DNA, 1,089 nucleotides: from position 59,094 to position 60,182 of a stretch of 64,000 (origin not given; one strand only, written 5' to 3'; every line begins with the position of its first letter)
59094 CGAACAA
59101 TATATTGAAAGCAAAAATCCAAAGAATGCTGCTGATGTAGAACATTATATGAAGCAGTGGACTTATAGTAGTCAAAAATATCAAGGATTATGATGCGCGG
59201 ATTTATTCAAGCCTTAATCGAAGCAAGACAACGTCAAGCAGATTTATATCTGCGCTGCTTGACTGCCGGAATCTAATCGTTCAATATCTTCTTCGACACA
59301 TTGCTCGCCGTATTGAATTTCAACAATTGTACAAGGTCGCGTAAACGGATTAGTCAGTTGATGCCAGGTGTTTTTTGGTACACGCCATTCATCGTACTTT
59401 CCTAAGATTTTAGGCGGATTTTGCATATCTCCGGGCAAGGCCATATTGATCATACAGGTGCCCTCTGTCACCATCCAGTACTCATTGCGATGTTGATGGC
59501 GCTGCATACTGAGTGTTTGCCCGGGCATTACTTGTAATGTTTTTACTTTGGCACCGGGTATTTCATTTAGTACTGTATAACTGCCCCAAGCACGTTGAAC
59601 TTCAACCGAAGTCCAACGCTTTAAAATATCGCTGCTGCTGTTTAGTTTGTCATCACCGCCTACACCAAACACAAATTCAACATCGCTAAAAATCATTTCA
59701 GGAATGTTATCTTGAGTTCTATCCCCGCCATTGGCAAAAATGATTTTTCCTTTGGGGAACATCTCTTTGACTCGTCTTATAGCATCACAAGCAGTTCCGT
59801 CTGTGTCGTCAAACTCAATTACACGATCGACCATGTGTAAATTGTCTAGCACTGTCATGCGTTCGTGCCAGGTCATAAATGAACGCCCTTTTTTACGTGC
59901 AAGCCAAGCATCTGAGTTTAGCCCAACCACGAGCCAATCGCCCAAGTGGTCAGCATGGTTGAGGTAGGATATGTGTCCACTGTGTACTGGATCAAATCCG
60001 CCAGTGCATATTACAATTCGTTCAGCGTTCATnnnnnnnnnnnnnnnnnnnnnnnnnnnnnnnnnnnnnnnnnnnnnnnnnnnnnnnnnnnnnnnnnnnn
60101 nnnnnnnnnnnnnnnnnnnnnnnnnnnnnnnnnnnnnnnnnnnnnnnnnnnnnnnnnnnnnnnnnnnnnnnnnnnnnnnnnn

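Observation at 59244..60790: Nucleotidyltransferase-cupin fusion and a methyltransferase: a candidate third glycan-tailoring unit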

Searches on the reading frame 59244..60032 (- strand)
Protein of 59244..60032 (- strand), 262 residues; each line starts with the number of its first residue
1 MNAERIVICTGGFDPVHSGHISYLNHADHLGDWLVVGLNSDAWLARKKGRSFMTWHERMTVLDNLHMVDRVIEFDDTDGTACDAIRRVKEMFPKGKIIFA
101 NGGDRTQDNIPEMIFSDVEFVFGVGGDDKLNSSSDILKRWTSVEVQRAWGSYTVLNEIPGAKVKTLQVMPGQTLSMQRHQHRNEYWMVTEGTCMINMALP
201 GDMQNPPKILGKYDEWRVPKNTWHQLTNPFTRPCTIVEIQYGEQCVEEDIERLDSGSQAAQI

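Call 3: search_protein_families(library=pfam, proteins=[window:59244-60032:-], max_evalue=0.01)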
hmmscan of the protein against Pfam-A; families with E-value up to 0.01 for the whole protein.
window:59244-60032:- (262 aa): 3 families
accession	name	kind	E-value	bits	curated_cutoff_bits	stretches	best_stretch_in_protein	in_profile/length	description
PF01050.24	MannoseP_isomer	-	1.5e-22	80.4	23.6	1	143-254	10-115/116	Mannose-6-phosphate isomerase C-terminal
PF01467.32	CTP_transf_like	-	5.7e-13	49.7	21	1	8-116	1-103/133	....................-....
PF07883.17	Cupin_2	-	1.5e-06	28.3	27.2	1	167-239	4-69/70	Cupin domain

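Call 4: search_protein_families(library=phrogs, proteins=[window:59244-60032:-], max_evalue=0.001)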
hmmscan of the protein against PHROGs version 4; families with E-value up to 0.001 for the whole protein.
window:59244-60032:- (262 aa): 1 family
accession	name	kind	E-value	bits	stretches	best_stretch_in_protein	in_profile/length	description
phrog_7878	-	other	6.3e-27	95.2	1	5-114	2-105/131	bifunctional heptose 7-phosphate kinase/heptose 1-phosphate adenyltransferase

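Call 6: search_dna_similar(query=window:59244-60032:-, collection=phages, mode=protein, max_rows=40)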
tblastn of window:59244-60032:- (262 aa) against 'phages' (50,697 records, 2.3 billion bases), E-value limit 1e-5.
Records with a match: 37; places in all: 40; records where one place covers at least 80% of the query: 0.
Best place of each record, by identity: <60% 37.
By first word of the organism name: Synechococcus 24; Marine 4; Prochlorococcus 2; Salmonella 2; Cyanophage 1; Pseudomonas 1; uncultured 1; Bacteriophage 1; Staphylococcus 1.
By host as written in the record: Synechococcus sp. 9; - 6; Synechococcus sp. WH 7803 4; Synechococcus sp. MW02 4; Synechococcus sp. WH8109 3; Synechococcus sp. WH7803 3; Prochlorococcus sp. MIT9515 2; Synechococcus sp. WH8102 1; and 5 more.
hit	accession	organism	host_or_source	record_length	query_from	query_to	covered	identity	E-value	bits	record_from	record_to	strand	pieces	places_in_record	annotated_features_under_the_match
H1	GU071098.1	Synechococcus phage S-SSM7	Synechococcus sp. WH8109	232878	1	147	56%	50.3%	2e-33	133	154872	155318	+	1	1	hypothetical protein (x2)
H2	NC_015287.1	Synechococcus phage S-SSM7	Synechococcus sp. WH8109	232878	1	147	56%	50.3%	2e-33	133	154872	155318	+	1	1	bifunctional heptose 7-phosphate kinase/heptose 1-phosphate ... | hypothetical protein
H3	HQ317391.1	Cyanophage S-SSM6a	Synechococcus sp. WH8109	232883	1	147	56%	50.3%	2e-33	133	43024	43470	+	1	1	glycerol-3-phosphate cytidylyltransferase | hypothetical protein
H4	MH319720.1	Marine virus AG-345-D19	single cell amplified by WGA-X; seawater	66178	1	140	53%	49.3%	7e-34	135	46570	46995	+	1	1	record has no annotation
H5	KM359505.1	Prochlorococcus phage P-TIM68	Prochlorococcus sp. MIT9515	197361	4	140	52%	50.0%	3e-34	135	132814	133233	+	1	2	hypothetical protein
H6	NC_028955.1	Prochlorococcus phage P-TIM68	Prochlorococcus sp. MIT9515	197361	4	140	52%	50.0%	3e-34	135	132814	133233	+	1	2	bifunctional heptose 7-phosphate kinase/heptose 1-phosphate ...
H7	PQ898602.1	Synechococcus phage S-SCSM2R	Synechococcus sp. WH7803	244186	1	140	53%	48.3%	1e-33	134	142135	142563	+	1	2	glycerol-3-phosphate cytidylyltransferase | hypothetical protein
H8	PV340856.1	Synechococcus phage Sf-FS3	Synechococcus sp. WH8102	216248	6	137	50%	49.6%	2e-30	125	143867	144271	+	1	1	cytidyltransferase-like domain-containing protein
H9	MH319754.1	Marine virus AG-345-L05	single cell amplified by WGA-X; seawater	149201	134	254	46%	37.2%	1e-17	88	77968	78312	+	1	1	record has no annotation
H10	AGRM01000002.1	Salmonella enterica subsp. houtenae str. ATCC BAA-1581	Homo sapiens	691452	4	127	47%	35.7%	7e-11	68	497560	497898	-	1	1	protein RfaE, domain I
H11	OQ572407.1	Pseudomonas phage Y5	Pseudomonas aeruginosa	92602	144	254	42%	36.0%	7e-13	74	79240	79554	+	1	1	record has no annotation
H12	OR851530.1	Salmonella phage S.Kent 1-2-1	Salmonella enterica subsp. enterica ...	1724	144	254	42%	32.4%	4e-12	71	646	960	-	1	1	record has no annotation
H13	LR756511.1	uncultured phage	metagenomic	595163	5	89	32%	40.2%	2e-7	57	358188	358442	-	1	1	record has no annotation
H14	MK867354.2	Synechococcus phage S-SCSM1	Synechococcus sp. WH 7803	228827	145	254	42%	30.0%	6e-7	56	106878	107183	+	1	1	mannose-6-phosphate isomerase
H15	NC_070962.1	Synechococcus phage S-SCSM1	Synechococcus sp. WH 7803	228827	145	254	42%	30.0%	6e-7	56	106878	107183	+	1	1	mannose-6-phosphate isomerase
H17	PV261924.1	Synechococcus phage RN05-S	Synechococcus sp. MW02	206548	145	253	42%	30.3%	2e-7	57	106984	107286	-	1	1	mannose-6-phosphate isomerase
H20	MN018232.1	Synechococcus phage S-B43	Synechococcus sp. MW02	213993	145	253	42%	30.3%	2e-7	57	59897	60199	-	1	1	alginate biosynthesis protein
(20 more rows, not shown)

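Call 7: get_annotated_region(hit=H2, flank=6000)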
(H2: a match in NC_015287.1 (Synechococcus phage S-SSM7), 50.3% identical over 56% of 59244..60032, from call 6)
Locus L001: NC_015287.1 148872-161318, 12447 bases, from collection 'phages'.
description: Synechococcus phage S-SSM7, complete genome.
organism: Synechococcus phage S-SSM7 (NCBI taxid 445686)
taxonomy: Viruses; Duplodnaviria; Heunggongvirae; Uroviricota; Caudoviricetes; Kyanoviridae; Lipsvirus; Lipsvirus ssm7
host: Synechococcus sp. WH8109; source: Sargasso Sea; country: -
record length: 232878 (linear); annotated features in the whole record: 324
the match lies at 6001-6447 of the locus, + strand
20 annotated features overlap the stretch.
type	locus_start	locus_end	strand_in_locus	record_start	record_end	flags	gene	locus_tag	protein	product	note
CDS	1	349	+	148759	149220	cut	regA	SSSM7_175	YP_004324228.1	translation repressor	endoribonuclease; T4-LIKE GC: 168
CDS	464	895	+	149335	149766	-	hsp20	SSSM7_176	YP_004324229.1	Hsp20 heat shock protein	T4-LIKE GC: 170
CDS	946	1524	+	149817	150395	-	-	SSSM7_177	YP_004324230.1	2OG-Fe(II) oxygenase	T4-LIKE GC: 1354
CDS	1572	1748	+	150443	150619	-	-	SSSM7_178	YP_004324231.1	hypothetical protein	T4-LIKE GC: 432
CDS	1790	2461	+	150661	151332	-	-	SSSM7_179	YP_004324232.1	hypothetical protein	T4-LIKE GC: 945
CDS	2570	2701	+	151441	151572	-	-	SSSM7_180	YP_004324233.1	hypothetical protein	T4-LIKE GC: 1355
tRNA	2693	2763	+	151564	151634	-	-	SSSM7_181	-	tRNA-Gly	-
CDS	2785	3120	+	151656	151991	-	-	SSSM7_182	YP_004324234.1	hypothetical protein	T4-LIKE GC: 176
CDS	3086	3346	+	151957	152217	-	-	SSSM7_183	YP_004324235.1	hypothetical protein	T4-LIKE GC: 177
CDS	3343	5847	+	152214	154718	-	gp43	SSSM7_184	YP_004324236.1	DNA polymerase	T4-LIKE GC: 178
CDS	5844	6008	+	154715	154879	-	-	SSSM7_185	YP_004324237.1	hypothetical protein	T4-LIKE GC: 1356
CDS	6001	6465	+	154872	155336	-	-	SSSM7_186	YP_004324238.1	bifunctional heptose 7-phosphate kinase/heptose 1-phosphate adenyltransferase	T4-LIKE GC: 1357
CDS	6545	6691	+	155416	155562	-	-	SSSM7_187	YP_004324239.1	protease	T4-LIKE GC: 651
CDS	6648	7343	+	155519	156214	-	-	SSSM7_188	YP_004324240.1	hypothetical protein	T4-LIKE GC: 180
CDS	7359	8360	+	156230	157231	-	uvsX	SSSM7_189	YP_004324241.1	UvsX RecA-like protein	T4-LIKE GC: 181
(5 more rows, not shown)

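Call 8: get_annotated_region(hit=H6, flank=6000)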
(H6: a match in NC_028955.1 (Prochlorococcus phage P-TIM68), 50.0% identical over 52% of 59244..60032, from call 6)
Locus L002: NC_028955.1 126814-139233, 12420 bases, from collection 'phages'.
description: Prochlorococcus phage P-TIM68, complete genome.
organism: Prochlorococcus phage P-TIM68 (NCBI taxid 1542477)
taxonomy: Viruses; Duplodnaviria; Heunggongvirae; Uroviricota; Caudoviricetes; Kyanoviridae; Haifavirus; Haifavirus tim68
host: Prochlorococcus sp. MIT9515; source: -; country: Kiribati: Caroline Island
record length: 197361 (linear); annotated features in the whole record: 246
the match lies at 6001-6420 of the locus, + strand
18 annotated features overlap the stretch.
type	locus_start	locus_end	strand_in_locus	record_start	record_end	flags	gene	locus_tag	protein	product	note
CDS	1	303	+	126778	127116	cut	-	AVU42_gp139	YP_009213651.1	putative photosystem II protein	PsbN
CDS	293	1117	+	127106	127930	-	-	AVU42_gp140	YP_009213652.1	DNA methyltransferase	-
CDS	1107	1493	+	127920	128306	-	-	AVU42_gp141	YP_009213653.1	clamp loader of DNA polymerase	-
CDS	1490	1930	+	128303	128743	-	-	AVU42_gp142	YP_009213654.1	translation repressor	RegA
CDS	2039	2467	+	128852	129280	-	-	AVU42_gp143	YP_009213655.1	Hsp20 heat shock protein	-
CDS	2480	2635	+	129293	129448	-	-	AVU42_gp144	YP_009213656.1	hypothetical protein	-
CDS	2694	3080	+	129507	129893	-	-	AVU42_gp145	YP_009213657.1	hypothetical protein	-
CDS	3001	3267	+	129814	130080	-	-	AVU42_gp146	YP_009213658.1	hypothetical protein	-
CDS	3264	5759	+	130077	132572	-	-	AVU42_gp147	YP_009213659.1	DNA polymerase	-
CDS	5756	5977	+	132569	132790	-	-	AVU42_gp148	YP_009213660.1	hypothetical protein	-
CDS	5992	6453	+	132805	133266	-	-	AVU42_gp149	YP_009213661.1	bifunctional heptose 7-phosphate kinase/heptose 1-phosphate adenyltransferase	-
CDS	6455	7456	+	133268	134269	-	-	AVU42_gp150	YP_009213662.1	putative RecA-like protein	UvsX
CDS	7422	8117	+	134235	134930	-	-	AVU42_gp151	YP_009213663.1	2OG-Fe(II) oxygenase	-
CDS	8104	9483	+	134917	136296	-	-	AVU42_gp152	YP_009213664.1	putative DNA primase-helicase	-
CDS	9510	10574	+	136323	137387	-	-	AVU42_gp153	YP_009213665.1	putative fructose-1,6-bisphosphate aldolase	-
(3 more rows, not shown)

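Call 11: find_homologous_proteins(query=window:59244-60032:-, max_evalue=0.00001)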
Query window:59244-60032:- (262 aa): 8000 proteins with E <= 0.00001 among 8000 candidates; the best 120 are listed.
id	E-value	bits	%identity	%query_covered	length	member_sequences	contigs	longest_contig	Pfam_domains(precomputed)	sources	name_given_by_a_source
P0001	9.5e-165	565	89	100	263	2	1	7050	PF07883.18,PF01467.33,PF01050.25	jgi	jgi:cytidyltransferase-like protein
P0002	5.0e-162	556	89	99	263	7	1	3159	PF07883.18,PF01467.33,PF01050.25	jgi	-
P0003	9.0e-161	552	87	100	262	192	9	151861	PF07883.18,PF01467.33,PF01050.25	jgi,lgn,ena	-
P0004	2.3e-160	550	88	98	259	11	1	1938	PF07883.18,PF01467.33,PF01050.25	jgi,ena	-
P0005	2.2e-157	541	87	98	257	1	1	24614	PF07883.18,PF01467.33,PF01050.25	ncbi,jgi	jgi:cytidyltransferase-like protein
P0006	2.9e-157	540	86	98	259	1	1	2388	PF07883.18,PF01467.33,PF01050.25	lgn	-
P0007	1.3e-155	535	87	98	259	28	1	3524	PF07883.18,PF01467.33,PF01050.25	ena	-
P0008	1.4e-154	531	84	100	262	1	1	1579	PF01467.33,PF01050.25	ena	-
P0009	1.7e-154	531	87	97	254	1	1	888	PF07883.18,PF01467.33,PF01050.25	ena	-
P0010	2.2e-154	531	85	98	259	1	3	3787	PF07883.18,PF01467.33,PF01050.25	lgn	-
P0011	5.1e-154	529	84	98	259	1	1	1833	PF07883.18,PF01467.33,PF01050.25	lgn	-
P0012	4.5e-152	523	84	98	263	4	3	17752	PF07883.18,PF01467.33,PF01050.25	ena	-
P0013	8.8e-152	522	84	98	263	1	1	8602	PF07883.18,PF01467.33,PF01050.25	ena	-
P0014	9.8e-152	522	84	98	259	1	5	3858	PF07883.18,PF01467.33,PF01050.25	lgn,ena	-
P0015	6.2e-151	519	85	97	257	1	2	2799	PF07883.18,PF01467.33,PF01050.25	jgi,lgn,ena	-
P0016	1.0e-148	512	83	98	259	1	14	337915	PF07883.18,PF01467.33,PF01050.25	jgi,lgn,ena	-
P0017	2.0e-138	478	80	96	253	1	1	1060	PF01467.33,PF01050.25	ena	-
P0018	3.5e-137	474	78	99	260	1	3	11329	PF01467.33,PF01050.25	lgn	-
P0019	2.2e-135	468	77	98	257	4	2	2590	PF07883.18,PF01467.33,PF01050.25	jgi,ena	-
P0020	5.7e-135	467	77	98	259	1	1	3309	PF07883.18,PF01467.33,PF01050.25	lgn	-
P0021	5.4e-134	464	93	80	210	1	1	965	PF07883.18,PF01050.25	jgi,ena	jgi:mannose-6-phosphate isomerase-like protein (cupin superfamily)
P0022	1.7e-133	462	76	98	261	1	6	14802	PF07883.18,PF01467.33,PF01050.25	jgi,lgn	jgi:D-beta-D-heptose 7-phosphate kinase/D-beta-D-heptose 1-phosphate adenosyltransferase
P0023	2.9e-131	455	74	98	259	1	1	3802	PF01467.33,PF01050.25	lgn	-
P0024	5.7e-131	454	74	98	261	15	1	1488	PF01467.33,PF01050.25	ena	-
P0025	7.7e-131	453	75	98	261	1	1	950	PF07883.18,PF01467.33,PF01050.25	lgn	-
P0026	2.1e-130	452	75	97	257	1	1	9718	PF01467.33,PF01050.25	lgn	-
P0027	2.8e-130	452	74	96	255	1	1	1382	PF07883.18,PF01467.33,PF01050.25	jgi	jgi:cytidyltransferase-like protein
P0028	1.7e-129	449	73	98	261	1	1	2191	PF07883.18,PF01467.33,PF01050.25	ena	-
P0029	4.5e-128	444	75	97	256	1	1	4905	PF07883.18,PF01467.33,PF01050.25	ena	-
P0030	6.8e-128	444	89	80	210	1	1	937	PF07883.18,PF01050.25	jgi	jgi:mannose-6-phosphate isomerase-like protein (cupin superfamily)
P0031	1.9e-127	442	72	100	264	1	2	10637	PF07883.18,PF01467.33,PF01050.25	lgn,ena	-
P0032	2.2e-127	442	73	98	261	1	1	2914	PF01467.33,PF01050.25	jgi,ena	jgi:cytidyltransferase-like protein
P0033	2.5e-127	442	75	95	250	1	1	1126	PF07883.18,PF01467.33,PF01050.25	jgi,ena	jgi:cytidyltransferase-like protein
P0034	8.1e-127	440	72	97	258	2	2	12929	PF07883.18,PF01467.33,PF01050.25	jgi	jgi:cytidyltransferase-like protein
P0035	1.4e-126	440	74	96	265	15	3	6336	PF07883.18,PF01467.33,PF01050.25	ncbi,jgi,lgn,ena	jgi:D-beta-D-heptose 7-phosphate kinase/D-beta-D-heptose 1-phosphate adenosyltransferase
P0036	1.4e-126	439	72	97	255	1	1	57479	PF07883.18,PF01467.33,PF01050.25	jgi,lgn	-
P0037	2.4e-126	439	74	96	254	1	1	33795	PF07883.18,PF01467.33,PF01050.25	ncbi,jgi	jgi:cytidyltransferase-like protein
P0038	2.4e-126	439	75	95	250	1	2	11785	PF07883.18,PF01467.33,PF01050.25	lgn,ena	-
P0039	2.4e-126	439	88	80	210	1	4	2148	PF07883.18,PF01050.25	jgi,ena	jgi:mannose-6-phosphate isomerase-like protein (cupin superfamily)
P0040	2.6e-126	439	71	98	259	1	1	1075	PF01467.33,PF01050.25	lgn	-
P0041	3.9e-126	438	72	98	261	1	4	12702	PF01467.33,PF01050.25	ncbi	-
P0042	4.3e-126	438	75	95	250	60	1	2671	PF01467.33,PF01050.25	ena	-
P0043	4.6e-126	438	72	98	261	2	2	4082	PF01467.33,PF01050.25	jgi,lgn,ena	jgi:D-beta-D-heptose 7-phosphate kinase/D-beta-D-heptose 1-phosphate adenosyltransferase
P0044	7.8e-126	437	71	100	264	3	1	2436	PF07883.18,PF01467.33,PF01050.25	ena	-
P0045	7.9e-126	437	73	95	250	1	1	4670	PF07883.18,PF01467.33,PF01050.25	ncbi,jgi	jgi:cytidyltransferase-like protein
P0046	5.7e-125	434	73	95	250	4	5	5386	PF07883.18,PF01467.33,PF01050.25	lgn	-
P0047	1.9e-124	433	72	98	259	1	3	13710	PF01467.33,PF01050.25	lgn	-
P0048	2.7e-124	432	72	95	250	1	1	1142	PF07883.18,PF01467.33,PF01050.25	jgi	jgi:cytidyltransferase-like protein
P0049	5.3e-124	431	73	95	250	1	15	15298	PF07883.18,PF01467.33,PF01050.25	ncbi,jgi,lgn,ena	jgi:cytidyltransferase-like protein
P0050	9.1e-124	430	74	95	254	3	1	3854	PF01467.33,PF01050.25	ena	-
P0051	1.4e-123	430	71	95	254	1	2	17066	PF01467.33,PF01050.25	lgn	-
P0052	1.9e-123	429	71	98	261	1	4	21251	PF07883.18,PF01467.33,PF01050.25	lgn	-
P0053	6.5e-123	427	71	96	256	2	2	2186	PF07883.18,PF01467.33,PF01050.25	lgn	-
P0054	8.4e-123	427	73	95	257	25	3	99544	PF01467.33,PF01050.25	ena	-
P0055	1.3e-122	427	69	98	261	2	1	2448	PF01467.33,PF01050.25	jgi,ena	-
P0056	2.7e-122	425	72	97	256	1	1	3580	PF01467.33,PF01050.25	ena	-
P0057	1.1e-121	423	71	96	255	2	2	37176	PF07883.18,PF01467.33,PF01050.25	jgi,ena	jgi:D-beta-D-heptose 7-phosphate kinase/D-beta-D-heptose 1-phosphate adenosyltransferase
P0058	5.6e-121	421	73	95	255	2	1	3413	PF07883.18,PF01467.33,PF01050.25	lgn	-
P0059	9.6e-121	420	85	79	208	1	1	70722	PF07883.18,PF01050.25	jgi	-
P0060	1.1e-120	420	70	95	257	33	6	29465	PF07883.18,PF01467.33,PF01050.25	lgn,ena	-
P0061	1.4e-120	420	88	78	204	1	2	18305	PF07883.18,PF01050.25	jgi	jgi:mannose-6-phosphate isomerase-like protein (cupin superfamily)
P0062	2.4e-120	419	72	98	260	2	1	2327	PF07883.18,PF01467.33,PF01050.25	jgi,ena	jgi:D-beta-D-heptose 7-phosphate kinase/D-beta-D-heptose 1-phosphate adenosyltransferase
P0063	5.9e-120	418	69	98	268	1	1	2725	PF07883.18,PF01467.33,PF01050.25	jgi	jgi:cytidyltransferase-like protein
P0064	6.8e-120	418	70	95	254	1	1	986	PF07883.18,PF01467.33,PF01050.25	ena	-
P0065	2.4e-119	416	71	95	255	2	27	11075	PF07883.18,PF01467.33,PF01050.25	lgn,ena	-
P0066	3.4e-119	415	83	80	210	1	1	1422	PF07883.18,PF01050.25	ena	-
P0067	4.3e-119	415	68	98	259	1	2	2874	PF07883.18,PF01467.33,PF01050.25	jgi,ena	-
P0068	7.9e-119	414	69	97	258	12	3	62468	PF07883.18,PF01467.33,PF01050.25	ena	-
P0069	2.0e-117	410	67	98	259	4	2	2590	PF01467.33,PF01050.25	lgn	-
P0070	2.9e-117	409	71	95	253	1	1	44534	PF01467.33,PF01050.25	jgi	jgi:cytidyltransferase-like protein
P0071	3.2e-117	409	70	95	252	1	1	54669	PF07883.18,PF01467.33,PF01050.25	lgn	-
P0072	2.1e-116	406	68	95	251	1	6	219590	PF07883.18,PF01467.33,PF01050.25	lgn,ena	-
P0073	2.3e-116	406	65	100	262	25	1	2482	PF07883.18,PF01467.33,PF01050.25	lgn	-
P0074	6.0e-116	405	85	77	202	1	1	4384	PF07883.18,PF01050.25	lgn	-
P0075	7.4e-116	404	69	95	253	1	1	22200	PF01467.33,PF01050.25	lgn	-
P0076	1.3e-114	400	67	95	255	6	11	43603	PF01467.33,PF01050.25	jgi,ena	jgi:cytidyltransferase-like protein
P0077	2.8e-114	399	66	97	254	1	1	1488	PF07883.18,PF01467.33,PF01050.25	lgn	-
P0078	1.0e-113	397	65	98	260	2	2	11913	PF01467.33,PF01050.25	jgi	-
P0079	1.2e-113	397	67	96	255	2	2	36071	PF07883.18,PF01467.33,PF01050.25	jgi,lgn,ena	jgi:D-beta-D-heptose 7-phosphate kinase/D-beta-D-heptose 1-phosphate adenosyltransferase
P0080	1.5e-113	397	65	96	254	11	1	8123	PF07883.18,PF01467.33,PF01050.25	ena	-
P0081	3.0e-113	396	67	95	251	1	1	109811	PF01467.33,PF01050.25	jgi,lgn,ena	-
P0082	3.5e-113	396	68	95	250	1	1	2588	PF07883.18,PF01467.33,PF01050.25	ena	-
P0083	6.0e-113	395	68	95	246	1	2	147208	PF07883.18,PF01467.33,PF01050.25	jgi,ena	jgi:cytidyltransferase-like protein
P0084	1.3e-112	394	66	95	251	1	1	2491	PF07883.18,PF01467.33,PF01050.25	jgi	jgi:cytidyltransferase-like protein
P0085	1.9e-112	393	65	96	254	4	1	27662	PF01467.33,PF01050.25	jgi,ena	jgi:cytidyltransferase-like protein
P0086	1.9e-112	393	68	94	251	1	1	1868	PF01467.33,PF01050.25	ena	-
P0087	1.9e-112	393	65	97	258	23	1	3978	PF01467.33,PF01050.25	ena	-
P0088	2.1e-112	393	67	95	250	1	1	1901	PF07883.18,PF01467.33,PF01050.25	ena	-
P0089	6.0e-112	392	67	94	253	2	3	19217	PF01467.33,PF01050.25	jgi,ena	jgi:cytidyltransferase-like protein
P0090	9.0e-112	391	66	95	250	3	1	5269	PF07883.18,PF01467.33,PF01050.25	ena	-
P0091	2.0e-111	390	73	87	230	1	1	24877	PF07883.18,PF01050.25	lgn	-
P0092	2.3e-111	390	67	94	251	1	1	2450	PF07883.18,PF01467.33,PF01050.25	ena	-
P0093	3.1e-111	389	80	81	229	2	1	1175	PF01467.33,PF01050.25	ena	-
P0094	4.2e-111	389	65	95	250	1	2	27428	PF07883.18,PF01467.33,PF01050.25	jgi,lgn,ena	-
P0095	4.4e-111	389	65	96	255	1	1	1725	PF07883.18,PF01467.33,PF01050.25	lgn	-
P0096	1.1e-110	387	66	94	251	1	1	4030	PF07883.18,PF01467.33,PF01050.25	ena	-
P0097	1.1e-110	387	65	95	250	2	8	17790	PF07883.18,PF01467.33,PF01050.25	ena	-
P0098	1.2e-110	387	66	96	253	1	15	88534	PF01467.33,PF01050.25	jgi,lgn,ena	-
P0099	1.2e-110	387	66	95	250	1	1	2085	PF07883.18,PF01467.33,PF01050.25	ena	-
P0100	3.8e-110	386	67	95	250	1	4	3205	PF07883.18,PF01467.33,PF01050.25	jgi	jgi:cytidyltransferase-like protein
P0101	6.1e-110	385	67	94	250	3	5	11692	PF07883.18,PF01467.33,PF01050.25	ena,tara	tara:strand:- start:186 stop:938 length:753 start_codon:yes stop_codon:yes gene_type:complete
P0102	6.5e-110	385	67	95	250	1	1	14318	PF07883.18,PF01467.33,PF01050.25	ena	-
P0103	1.1e-109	384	66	95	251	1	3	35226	PF01467.33,PF01050.25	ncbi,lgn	-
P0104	5.2e-109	382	67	95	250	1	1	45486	PF01467.33,PF01050.25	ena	-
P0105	5.6e-109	382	65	95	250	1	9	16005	PF07883.18,PF01467.33,PF01050.25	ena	-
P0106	7.0e-109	381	62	96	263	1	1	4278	PF07883.18,PF01467.33,PF01050.25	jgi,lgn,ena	jgi:mannose-6-phosphate isomerase-like protein (cupin superfamily)/glycerol-3-phosphate cytidylyltra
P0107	7.8e-109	381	63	95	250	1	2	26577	PF07883.18,PF01467.33,PF01050.25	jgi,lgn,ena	jgi:cytidyltransferase-like protein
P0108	1.1e-108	381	63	95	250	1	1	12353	PF07883.18,PF01467.33,PF01050.25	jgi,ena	jgi:cytidyltransferase-like protein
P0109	1.3e-108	381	66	95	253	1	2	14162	PF07883.18,PF01467.33,PF01050.25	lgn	-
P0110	5.4e-108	379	65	95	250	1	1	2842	PF07883.18,PF01467.33,PF01050.25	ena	-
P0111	5.5e-108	379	65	95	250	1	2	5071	PF07883.18,PF01467.33,PF01050.25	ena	-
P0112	5.5e-108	379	65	95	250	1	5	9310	PF07883.18,PF01467.33,PF01050.25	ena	-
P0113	1.5e-107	377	65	95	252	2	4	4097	PF07883.18,PF01467.33,PF01050.25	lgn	-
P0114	4.6e-107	376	65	95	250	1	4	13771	PF07883.18,PF01467.33,PF01050.25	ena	-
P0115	6.5e-107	375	63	95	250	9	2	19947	PF01467.33,PF01050.25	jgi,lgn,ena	jgi:D-beta-D-heptose 7-phosphate kinase/D-beta-D-heptose 1-phosphate adenosyltransferase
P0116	1.5e-106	374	66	95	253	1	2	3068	PF07883.18,PF01467.33,PF01050.25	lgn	-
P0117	3.7e-106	373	65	95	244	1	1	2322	PF07883.18,PF01467.33,PF01050.25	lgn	-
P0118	4.7e-106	372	65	95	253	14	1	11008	PF07883.18,PF01467.33,PF01050.25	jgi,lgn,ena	jgi:cytidyltransferase-like protein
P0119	6.2e-106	372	63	95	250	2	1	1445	PF07883.18,PF01467.33,PF01050.25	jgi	-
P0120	6.6e-106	372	66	94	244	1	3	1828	PF07883.18,PF01467.33,PF01050.25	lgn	-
